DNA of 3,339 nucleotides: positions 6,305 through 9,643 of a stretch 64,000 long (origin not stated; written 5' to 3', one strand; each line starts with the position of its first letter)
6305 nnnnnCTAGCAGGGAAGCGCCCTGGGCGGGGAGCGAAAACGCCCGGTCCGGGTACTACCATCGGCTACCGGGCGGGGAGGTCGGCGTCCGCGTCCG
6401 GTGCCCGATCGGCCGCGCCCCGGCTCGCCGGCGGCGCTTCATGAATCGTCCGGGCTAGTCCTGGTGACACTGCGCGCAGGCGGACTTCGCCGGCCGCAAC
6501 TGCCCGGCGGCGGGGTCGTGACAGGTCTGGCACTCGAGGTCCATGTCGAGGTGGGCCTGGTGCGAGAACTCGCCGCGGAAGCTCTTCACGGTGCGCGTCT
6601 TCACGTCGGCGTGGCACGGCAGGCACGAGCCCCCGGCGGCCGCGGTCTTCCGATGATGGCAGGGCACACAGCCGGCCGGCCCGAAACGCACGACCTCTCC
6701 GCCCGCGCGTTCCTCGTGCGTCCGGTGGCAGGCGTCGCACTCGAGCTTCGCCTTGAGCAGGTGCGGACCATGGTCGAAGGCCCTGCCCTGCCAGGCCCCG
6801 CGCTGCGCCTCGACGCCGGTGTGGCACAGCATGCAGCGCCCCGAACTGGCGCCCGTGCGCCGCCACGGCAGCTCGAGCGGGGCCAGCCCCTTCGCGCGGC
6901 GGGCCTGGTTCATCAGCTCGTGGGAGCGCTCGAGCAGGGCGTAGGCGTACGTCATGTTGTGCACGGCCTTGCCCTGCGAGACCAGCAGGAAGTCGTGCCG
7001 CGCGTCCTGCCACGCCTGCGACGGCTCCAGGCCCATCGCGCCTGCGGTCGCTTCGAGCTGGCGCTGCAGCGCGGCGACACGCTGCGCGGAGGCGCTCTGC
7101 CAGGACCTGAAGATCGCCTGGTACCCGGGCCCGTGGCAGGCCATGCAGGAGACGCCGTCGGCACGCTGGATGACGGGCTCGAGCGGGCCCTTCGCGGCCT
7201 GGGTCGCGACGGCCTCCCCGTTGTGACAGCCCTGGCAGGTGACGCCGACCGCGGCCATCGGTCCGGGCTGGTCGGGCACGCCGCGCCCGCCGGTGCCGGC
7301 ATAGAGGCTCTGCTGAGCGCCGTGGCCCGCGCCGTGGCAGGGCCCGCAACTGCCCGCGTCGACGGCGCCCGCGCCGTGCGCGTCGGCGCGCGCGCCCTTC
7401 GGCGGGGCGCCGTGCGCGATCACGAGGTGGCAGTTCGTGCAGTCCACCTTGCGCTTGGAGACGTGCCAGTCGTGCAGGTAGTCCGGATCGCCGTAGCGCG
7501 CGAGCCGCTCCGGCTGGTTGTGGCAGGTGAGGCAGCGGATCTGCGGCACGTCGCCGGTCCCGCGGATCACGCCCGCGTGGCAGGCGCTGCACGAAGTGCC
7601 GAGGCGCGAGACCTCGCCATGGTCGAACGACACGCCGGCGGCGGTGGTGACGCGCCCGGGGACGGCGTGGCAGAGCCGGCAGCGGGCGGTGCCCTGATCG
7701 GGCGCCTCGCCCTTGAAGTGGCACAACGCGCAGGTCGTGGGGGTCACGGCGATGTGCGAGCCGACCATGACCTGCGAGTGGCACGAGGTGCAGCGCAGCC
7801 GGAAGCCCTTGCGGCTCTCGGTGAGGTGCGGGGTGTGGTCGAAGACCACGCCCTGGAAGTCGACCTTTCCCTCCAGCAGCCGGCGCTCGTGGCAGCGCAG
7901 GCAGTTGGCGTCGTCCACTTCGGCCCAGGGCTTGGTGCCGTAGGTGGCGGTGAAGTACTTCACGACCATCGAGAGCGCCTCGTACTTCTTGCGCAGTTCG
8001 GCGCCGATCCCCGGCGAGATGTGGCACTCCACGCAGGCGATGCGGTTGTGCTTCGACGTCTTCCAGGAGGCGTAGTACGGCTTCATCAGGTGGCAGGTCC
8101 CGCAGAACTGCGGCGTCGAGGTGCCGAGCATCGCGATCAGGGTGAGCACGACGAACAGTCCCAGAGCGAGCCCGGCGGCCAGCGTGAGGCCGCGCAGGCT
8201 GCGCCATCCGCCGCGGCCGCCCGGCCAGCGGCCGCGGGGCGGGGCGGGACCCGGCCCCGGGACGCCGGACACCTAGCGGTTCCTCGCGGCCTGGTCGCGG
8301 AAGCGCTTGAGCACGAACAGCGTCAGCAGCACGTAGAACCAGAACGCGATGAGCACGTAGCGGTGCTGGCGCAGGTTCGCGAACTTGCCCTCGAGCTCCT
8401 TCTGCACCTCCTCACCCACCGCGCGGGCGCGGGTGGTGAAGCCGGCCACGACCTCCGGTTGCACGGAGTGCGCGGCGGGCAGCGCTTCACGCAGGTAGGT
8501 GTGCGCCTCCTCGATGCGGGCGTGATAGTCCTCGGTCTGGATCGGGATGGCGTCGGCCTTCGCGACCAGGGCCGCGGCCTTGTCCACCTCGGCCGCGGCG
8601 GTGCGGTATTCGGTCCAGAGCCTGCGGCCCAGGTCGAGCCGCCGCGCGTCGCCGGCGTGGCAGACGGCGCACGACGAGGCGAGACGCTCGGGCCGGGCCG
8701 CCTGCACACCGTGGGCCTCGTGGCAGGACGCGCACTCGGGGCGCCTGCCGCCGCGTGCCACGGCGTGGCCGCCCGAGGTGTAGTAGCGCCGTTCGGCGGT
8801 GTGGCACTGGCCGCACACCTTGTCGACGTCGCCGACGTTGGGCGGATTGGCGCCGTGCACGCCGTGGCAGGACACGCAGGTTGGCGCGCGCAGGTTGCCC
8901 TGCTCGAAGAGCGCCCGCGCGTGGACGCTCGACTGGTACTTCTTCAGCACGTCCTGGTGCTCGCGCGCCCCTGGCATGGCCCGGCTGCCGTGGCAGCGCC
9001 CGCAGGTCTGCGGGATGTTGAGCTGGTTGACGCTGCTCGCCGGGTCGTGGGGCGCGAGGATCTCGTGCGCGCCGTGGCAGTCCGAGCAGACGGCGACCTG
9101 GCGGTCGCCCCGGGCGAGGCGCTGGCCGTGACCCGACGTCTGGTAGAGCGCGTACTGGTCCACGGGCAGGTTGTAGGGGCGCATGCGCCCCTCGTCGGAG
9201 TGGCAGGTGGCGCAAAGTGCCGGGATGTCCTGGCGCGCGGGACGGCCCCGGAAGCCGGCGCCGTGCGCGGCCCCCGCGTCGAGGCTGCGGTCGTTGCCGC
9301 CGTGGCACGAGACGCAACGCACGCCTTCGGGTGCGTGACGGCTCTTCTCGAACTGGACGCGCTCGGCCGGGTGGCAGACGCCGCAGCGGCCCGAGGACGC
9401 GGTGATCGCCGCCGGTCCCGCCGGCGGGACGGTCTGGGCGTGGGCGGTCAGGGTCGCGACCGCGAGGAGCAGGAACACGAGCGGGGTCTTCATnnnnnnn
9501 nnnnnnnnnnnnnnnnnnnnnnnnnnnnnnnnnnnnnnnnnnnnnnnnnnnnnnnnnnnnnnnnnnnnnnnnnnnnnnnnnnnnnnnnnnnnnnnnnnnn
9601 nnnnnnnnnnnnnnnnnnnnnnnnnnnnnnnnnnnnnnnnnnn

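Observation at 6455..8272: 18-heme cytochrome that starts as a NapC/NirT/NrfH quinol dehydrogenase and continues into a 14-heme extension, abutting a bc-complex cytochrome gene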

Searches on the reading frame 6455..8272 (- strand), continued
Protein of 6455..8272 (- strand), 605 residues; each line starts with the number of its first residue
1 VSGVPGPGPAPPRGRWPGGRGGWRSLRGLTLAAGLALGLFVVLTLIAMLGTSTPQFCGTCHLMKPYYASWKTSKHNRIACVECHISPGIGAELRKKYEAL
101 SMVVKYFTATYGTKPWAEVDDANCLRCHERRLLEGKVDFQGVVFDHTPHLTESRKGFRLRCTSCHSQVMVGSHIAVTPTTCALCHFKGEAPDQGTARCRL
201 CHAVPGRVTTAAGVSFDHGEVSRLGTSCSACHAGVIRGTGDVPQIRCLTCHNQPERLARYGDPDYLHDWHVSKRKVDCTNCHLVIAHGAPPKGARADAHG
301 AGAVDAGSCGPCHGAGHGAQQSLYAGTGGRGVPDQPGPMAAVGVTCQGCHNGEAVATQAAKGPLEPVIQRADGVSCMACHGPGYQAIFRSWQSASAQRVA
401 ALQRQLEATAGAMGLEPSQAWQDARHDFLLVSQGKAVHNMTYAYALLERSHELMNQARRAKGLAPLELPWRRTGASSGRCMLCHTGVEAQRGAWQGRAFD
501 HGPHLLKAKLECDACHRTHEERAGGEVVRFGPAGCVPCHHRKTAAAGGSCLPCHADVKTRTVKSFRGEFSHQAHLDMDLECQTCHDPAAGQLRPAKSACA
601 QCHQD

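Call 87: find_encoding_contigs(protein=P0375, flank=6000, max_places=1)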
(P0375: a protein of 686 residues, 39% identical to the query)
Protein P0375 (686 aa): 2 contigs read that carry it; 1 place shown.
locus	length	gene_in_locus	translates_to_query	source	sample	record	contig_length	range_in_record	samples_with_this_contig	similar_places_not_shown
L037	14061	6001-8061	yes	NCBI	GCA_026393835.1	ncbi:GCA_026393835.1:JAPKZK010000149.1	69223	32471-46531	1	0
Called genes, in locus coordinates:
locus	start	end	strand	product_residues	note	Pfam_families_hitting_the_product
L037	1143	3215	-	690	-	PF07715:Plug, PF00593:TonB_dep_Rec_b-barrel, PF14905:OMP_b-brl_3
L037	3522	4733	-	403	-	PF00144:Beta-lactamase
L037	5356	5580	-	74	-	-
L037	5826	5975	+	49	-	-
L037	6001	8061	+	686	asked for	PF03264:Cytochrom_NNT, PF02085:Cytochrom_CIII (faint), PF14522:Cytochrome_C7 (faint), PF22113:Mtrc-MtrF_II-IV_dom (faint), PF14537:Cytochrom_c3_2 (weak)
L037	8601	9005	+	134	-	PF05168:HEPN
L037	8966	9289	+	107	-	PF01909:NTP_transf_2, PF18765:Polbeta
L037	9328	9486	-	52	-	-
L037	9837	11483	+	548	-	-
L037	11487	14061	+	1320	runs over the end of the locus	PF03796:DnaB_C (faint), PF04851:ResIII (faint), PF06745:ATPase, PF13191:AAA_16 (faint), PF13481:AAA_25 (weak), PF20720:nSTAND3 (faint), PF25199:nSTAND_NTPase5 (faint), PF06745:ATPase, +1 more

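Call 88: find_encoding_contigs(protein=P0407, flank=6000, max_places=1)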
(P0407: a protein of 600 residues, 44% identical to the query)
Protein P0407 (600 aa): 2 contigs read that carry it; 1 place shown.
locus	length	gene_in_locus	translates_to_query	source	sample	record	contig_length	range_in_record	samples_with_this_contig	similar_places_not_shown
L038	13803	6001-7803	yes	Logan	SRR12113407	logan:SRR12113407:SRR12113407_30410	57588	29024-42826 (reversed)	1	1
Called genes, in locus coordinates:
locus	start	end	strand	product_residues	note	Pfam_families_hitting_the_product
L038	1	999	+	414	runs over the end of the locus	PF14522:Cytochrome_C7 (faint), PF14537:Cytochrom_c3_2 (faint), PF09699:Paired_CXXCH_1 (weak)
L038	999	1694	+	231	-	PF01292:Ni_hydr_CYTB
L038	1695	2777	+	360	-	PF14522:Cytochrome_C7 (faint), PF14537:Cytochrom_c3_2 (faint), PF09699:Paired_CXXCH_1 (faint), PF22113:Mtrc-MtrF_II-IV_dom (weak)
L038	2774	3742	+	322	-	PF01292:Ni_hydr_CYTB (weak)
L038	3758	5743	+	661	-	PF02085:Cytochrom_CIII (faint), PF03264:Cytochrom_NNT (weak), PF14522:Cytochrome_C7 (faint), PF14537:Cytochrom_c3_2 (faint), PF22113:Mtrc-MtrF_II-IV_dom (faint)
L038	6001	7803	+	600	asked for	PF00072:Response_reg, PF03264:Cytochrom_NNT, PF14522:Cytochrome_C7 (faint), PF02085:Cytochrom_CIII (faint), PF22113:Mtrc-MtrF_II-IV_dom (faint), PF14537:Cytochrom_c3_2 (weak)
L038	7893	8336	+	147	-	PF00355:Rieske, PF13806:Rieske_2 (weak)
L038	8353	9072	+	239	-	PF00033:Cytochrome_B, PF13631:Cytochrom_B_N_2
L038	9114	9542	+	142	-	PF00032:Cytochrom_B_C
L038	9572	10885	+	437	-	PF13435:Cytochrome_C554 (faint), PF09699:Paired_CXXCH_1 (faint), PF14522:Cytochrome_C7 (faint), PF14537:Cytochrom_c3_2 (weak), PF22113:Mtrc-MtrF_II-IV_dom (weak)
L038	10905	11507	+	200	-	PF13187:Fer4_9 (faint), PF12797:Fer4_2 (weak), PF12837:Fer4_6 (faint), PF13237:Fer4_10 (faint), PF00037:Fer4 (faint), PF14697:Fer4_21 (faint), PF13247:Fer4_11, PF12838:Fer4_7 (weak)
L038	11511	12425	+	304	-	PF03916:NrfD, PF14589:NrfD_2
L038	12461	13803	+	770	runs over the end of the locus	PF04879:Molybdop_Fe4S4, PF00384:Molybdopterin, PF01568:Molydop_binding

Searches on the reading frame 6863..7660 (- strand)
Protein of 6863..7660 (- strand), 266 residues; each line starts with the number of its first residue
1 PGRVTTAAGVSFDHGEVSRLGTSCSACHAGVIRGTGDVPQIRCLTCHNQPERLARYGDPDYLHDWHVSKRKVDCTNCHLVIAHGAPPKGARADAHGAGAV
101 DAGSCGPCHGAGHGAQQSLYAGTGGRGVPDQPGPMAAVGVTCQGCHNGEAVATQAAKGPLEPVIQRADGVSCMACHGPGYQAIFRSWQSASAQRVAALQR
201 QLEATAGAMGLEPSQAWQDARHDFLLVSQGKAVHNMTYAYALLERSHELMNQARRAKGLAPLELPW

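Call 62: predict_structure(alignment_id=A2)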
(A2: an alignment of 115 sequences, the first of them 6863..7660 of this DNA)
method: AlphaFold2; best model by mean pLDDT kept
length: 266 residues; sequences in the alignment: 115
mean_pLDDT: 81.2   pTM: 0.72
mean pLDDT of the five models: 81.2, 79.2, 78.8, 78.5, 74.9
residues with pLDDT >= 90: 107; 70-90: 78; 50-70: 75; < 50: 6
segments of 3 or more residues with pLDDT < 50: 99-103
pLDDT, mean of each block of 10 residues (from residue 1): 59 67 64 73 89 90 87 78 62 53 59 87 96 85 70 64 66 82 92 98 98 98 96 92 98 98 97
secondary structure, 60 per line:
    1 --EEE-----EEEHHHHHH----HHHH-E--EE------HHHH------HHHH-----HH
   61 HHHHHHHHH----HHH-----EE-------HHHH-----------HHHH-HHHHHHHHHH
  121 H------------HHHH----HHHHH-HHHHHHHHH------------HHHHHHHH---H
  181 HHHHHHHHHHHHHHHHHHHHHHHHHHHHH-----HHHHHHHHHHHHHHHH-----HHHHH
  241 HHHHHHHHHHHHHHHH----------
elements in order: E3-5 E11-13 H14-19 H24-27 H40-43 H50-53 H59-69 H91-94 H106-109 H111-121 H134-137 H142-146 H148-156 H169-176 H180-209 H215-230 H236-256

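Call 64: fold_search(model_id=the predicted structure, library=pdb)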
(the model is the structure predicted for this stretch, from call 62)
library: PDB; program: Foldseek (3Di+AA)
matches with E <= 10: 108; with E <= 0.001: 0
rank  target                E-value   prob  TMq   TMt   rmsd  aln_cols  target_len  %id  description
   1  6i5b_B                4.3e-03  1.00  0.41  0.24   4.9       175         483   26  Crystal Structure of Outer Cell Wall Cytochrome OcwA (released 2019-09-25)
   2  6i5b_A                6.2e-03  1.00  0.41  0.24   4.9       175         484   26  Crystal Structure of Outer Cell Wall Cytochrome OcwA (released 2019-09-25)
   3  6qvm_A                1.6e-02  0.98  0.40  0.18  18.9       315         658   17  Undecaheme cytochrome from S-layer of Carboxydothermus ferrireducens (released 2020-03-25)
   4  4rkn_C                7.1e-01  0.75  0.24  0.11   9.3       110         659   12  Wolinella succinogenes octaheme sulfite reductase MccA, form II (released 2015-02-04)
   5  4rkm_G                1.0e+00  0.72  0.25  0.11   9.2       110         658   12  Wolinella succinogenes octaheme sulfite reductase MccA, form I (released 2015-02-04)
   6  5nl1_C                1.0e+00  0.08  0.12  0.20  18.5       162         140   20  Shigella IpaA-VBS3/TBS in complex with the Talin VBS1 domain 488-512 (released 2018-05-16)
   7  5nl1_A                1.4e+00  0.08  0.12  0.22  20.2       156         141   17  Shigella IpaA-VBS3/TBS in complex with the Talin VBS1 domain 488-512 (released 2018-05-16)
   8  5nl1_B                1.7e+00  0.07  0.13  0.22  18.5       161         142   18  Shigella IpaA-VBS3/TBS in complex with the Talin VBS1 domain 488-512 (released 2018-05-16)
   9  2vs0_B                1.8e+00  0.14  0.15  0.35  18.5        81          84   20  Structural analysis of homodimeric staphylococcal aureus virulence factor EsxA (released 2008-08-26)
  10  6yxx_EH               1.8e+00  0.03  0.11  0.08  22.4       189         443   15  State A of the Trypanosoma brucei mitoribosomal large subunit assembly intermediate (released 2020-10-14)
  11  8rv0                  2.0e+00  0.51  0.26  0.15   4.8       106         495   15  Crystal structure of octaheme nitrite reductase from Trichlorobacter ammonificans in complex with nitrite (released 2024-03-27)
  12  2vrz_B                2.5e+00  0.12  0.15  0.34  17.3        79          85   20  Structural analysis of homodimeric staphylococcal aureus EsxA (released 2008-08-26)
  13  9jm5_C                2.8e+00  0.13  0.13  0.41   7.3        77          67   16  Crystal structure of de novo designed light-responsive oligomer C4-13 (LRO-C4-13) (released 2025-08-27)
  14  5bn4_B                2.8e+00  0.07  0.09  0.07  12.4        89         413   16  Structure of a unique ATP synthase NeqA-NeqB in complex with ANP from Nanoarcheaum equitans (released 2015-09-16)
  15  2vs0_A                2.9e+00  0.11  0.14  0.34  16.4        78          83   20  Structural analysis of homodimeric staphylococcal aureus virulence factor EsxA (released 2008-08-26)
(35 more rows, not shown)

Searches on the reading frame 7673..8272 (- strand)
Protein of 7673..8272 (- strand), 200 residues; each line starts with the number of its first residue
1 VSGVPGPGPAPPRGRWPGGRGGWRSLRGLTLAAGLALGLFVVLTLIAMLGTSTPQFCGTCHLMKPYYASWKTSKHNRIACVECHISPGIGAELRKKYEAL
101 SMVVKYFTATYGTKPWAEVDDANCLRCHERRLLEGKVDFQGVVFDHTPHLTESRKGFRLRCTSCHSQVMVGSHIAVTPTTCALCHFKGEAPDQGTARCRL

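Call 80: search_solved_structures(query=window:7673-8272:-, max_evalue=1, show_alignments=2)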
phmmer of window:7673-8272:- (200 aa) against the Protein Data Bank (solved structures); distinct sequences matched with E-value up to 1: 6.
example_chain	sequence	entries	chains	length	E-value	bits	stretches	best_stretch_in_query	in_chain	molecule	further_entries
2j7a_C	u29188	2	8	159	5.4e-07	32.8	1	31-131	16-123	CYTOCHROME C QUINOL DEHYDROGENASE NRFH | NAPC/NIRT CYTOCHROME C FAMILY PROTEIN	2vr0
3ouq_A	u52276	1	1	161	0.051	16.6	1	75-185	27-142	Cytochrome c family protein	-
3h0g_I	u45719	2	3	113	0.18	14.8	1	54-131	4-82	DNA-directed RNA polymerase II subunit RPB9 | RNA polymerase II subunit Rpb9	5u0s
4qo5_A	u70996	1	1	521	0.3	14.1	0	157-191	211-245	Hypothetical multiheme protein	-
3ubr_A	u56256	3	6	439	0.32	14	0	63-91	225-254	Cytochrome c-552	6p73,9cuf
8qsz_I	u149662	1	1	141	0.32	14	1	54-131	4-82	DNA-directed RNA polymerase II subunit RPB9,RBP9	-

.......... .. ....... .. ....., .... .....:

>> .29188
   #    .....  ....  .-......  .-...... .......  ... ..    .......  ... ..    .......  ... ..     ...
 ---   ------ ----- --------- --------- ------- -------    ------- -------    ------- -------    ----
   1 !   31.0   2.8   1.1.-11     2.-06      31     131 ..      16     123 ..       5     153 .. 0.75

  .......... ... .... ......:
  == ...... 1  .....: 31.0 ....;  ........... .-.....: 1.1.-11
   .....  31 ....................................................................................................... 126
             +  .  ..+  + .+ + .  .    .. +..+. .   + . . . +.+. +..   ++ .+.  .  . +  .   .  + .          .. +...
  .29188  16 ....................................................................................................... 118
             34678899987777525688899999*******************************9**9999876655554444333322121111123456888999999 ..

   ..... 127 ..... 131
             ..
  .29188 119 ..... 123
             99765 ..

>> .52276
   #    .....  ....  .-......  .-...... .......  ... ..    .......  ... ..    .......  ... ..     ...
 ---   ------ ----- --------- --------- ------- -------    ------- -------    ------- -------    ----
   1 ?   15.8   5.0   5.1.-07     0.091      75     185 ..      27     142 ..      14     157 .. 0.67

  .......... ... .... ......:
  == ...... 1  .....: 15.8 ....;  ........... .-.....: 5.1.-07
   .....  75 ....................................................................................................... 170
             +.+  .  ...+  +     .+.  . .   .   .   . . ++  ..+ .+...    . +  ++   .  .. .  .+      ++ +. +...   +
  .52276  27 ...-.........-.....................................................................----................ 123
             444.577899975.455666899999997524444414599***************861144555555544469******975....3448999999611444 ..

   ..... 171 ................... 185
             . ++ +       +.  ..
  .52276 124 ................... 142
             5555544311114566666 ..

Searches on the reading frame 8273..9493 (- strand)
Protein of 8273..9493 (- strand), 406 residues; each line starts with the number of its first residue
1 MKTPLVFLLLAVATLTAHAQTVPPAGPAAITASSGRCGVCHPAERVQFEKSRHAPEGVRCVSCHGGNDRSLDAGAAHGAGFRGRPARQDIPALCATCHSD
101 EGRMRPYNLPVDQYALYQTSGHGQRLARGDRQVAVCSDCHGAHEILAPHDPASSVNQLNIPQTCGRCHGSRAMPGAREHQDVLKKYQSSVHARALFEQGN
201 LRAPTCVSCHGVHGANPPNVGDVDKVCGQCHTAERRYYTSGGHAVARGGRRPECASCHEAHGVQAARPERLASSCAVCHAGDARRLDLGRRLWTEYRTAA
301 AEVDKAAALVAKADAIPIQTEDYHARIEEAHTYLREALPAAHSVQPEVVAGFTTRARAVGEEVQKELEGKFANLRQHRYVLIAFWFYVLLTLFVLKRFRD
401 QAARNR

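Call 8: search_protein_families(library=pfam, proteins=[window:8273-9493:-], max_evalue=0.01)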
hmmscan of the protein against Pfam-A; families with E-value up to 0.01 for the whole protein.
window:8273-9493:- (406 aa): 5 families
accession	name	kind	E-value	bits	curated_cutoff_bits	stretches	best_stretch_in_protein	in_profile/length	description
PF09699.15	Paired_CXXCH_1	-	2.2e-15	56.5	20.6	2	204-235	7-40/41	Doubled CXXCH motif (Paired_CXXCH_1)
PF14537.11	Cytochrom_c3_2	-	2.7e-12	47.4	25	3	135-232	8-79/79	Cytochrome c3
PF14522.11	Cytochrome_C7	-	1.6e-11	44.3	24.8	1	46-102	1-52/67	Cytochrome c7 and related cytochrome c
PF22678.1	Cytochrom_c_NrfB-like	-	0.00046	21.1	27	0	164-264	1-71/89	Cytochrome c-type protein NrfB-like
PF03264.19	Cytochrom_NNT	-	0.0032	17.6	24.1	0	161-211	125-165/174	NapC/NirT cytochrome c family, N-terminal region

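Call 9: search_protein_families(library=ncbifam, proteins=[window:8273-9493:-], max_evalue=0.01)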
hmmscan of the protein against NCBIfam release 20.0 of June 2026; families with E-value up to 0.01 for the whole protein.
window:8273-9493:- (406 aa): 9 families
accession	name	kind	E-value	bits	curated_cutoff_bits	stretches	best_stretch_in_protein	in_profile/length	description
TIGR03508.1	decahem_SO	subfamily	1.6e-16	60.6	192.2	2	28-185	64-191/258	DmsE family decaheme c-type cytochrome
NF041028.1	decahem_GSU2203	exception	8.3e-12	44.9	325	2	202-280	124-208/317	GSU2203 family decaheme c-type cytochrome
TIGR01905.1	paired_CXXCH_1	subfamily_domain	3.1e-06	27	25.2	1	205-234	8-39/41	doubled CXXCH domain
NF045713.1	CxxCH_16_HmcA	equivalog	1.7e-05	23.6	400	1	206-302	321-409/541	sulfate respiration complex hexadecaheme cytochrome HmcA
NF008659.0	PRK11659.1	equivalog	0.00018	21.3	184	0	134-279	47-167/188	cytochrome c nitrite reductase pentaheme subunit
TIGR03146.1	cyt_nit_nrfB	equivalog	0.0014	18.9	166.6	0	220-265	80-123/145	cytochrome c nitrite reductase pentaheme subunit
TIGR04257.1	nanowire_3heme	domain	0.0031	17.7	40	1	134-171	24-61/75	c(7)-type cytochrome triheme domain-containing protein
TIGR03153.1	cytochr_NrfH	equivalog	0.0071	16.4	134.2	0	87-146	24-65/138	cytochrome c nitrite reductase small subunit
NF040943.1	cytoc3_ExtM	equivalog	0.0092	14.3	800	1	32-100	17-81/599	selenite/tellurite reduction operon c-type cytochrome ExtM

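Call 16: search_solved_structures(query=window:8273-9493:-, max_evalue=1)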
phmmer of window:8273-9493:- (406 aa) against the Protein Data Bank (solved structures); distinct sequences matched with E-value up to 1: 8.
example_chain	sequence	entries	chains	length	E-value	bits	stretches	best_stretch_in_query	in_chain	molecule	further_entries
2j7a_A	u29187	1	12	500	0.00019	23.6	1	81-145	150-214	CYTOCHROME C NITRITE REDUCTASE NRFA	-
2vr0_A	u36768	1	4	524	0.00022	23.5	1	81-145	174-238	CYTOCHROME C NITRITE REDUCTASE, CATALYTIC SUBUNIT NFRA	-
1oah_A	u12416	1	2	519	0.0022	20.2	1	87-143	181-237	CYTOCHROME C NITRITE REDUCTASE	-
1h1o_A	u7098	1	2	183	0.17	13.9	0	185-229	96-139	CYTOCHROME C-552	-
8uf3_A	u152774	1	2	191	0.19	13.8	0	200-229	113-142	Cytochrome C4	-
8smr_G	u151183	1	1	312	0.26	13.3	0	193-224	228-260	Cbb3-type cytochrome c oxidase subunit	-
4rkm_A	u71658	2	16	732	0.54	12.3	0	202-280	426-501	MccA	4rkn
8bcx_A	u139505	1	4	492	0.56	12.2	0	51-99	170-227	Nitrite reductase (cytochrome; ammonia-forming)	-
